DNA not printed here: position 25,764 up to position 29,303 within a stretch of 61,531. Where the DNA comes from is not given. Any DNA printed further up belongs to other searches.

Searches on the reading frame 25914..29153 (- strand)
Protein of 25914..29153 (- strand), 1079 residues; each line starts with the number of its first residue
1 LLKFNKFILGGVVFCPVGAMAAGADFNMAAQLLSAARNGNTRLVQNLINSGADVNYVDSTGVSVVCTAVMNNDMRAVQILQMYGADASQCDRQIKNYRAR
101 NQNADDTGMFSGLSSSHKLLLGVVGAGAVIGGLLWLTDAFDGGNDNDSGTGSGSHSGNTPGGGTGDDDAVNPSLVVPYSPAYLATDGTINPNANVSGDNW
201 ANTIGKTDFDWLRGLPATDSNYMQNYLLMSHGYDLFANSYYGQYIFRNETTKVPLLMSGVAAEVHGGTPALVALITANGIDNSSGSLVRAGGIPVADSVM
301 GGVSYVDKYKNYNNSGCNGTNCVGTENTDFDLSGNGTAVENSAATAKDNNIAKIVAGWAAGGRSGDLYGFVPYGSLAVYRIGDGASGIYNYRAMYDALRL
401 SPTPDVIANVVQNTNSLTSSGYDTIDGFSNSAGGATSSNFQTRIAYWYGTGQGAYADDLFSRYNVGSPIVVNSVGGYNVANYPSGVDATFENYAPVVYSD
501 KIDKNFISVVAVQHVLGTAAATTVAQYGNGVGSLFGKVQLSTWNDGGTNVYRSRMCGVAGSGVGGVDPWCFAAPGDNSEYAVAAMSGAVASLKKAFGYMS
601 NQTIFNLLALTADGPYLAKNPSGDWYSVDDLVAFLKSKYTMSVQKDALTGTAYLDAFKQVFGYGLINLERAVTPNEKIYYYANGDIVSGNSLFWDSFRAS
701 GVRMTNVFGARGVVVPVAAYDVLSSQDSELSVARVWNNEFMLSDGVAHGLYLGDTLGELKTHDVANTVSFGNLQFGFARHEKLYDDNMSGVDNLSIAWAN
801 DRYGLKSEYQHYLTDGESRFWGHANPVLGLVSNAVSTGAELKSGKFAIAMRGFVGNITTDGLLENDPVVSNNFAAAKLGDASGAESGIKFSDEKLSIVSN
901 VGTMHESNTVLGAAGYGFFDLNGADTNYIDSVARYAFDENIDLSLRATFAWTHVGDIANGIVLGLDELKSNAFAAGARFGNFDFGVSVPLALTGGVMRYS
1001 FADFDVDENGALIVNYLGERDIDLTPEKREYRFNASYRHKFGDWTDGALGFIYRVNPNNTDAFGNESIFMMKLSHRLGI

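Call 46: search_protein_families(library=pfam, proteins=[window:25914-29153:-], max_evalue=0.001)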
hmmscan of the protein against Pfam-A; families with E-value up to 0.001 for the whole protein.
window:25914-29153:- (1079 aa): 3 families
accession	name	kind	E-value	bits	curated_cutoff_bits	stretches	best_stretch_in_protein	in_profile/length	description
PF12796.13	Ank_2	-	6.4e-05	23.9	27.3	1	33-88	2-56/90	Ankyrin repeats (3 copies)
PF00023.36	Ank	-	0.00021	21.9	21.1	0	34-58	8-32/33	Ankyrin repeat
PF13637.12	Ank_4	-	0.00029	21.5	22.7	0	32-80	1-49/50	Ankyrin repeats (many copies)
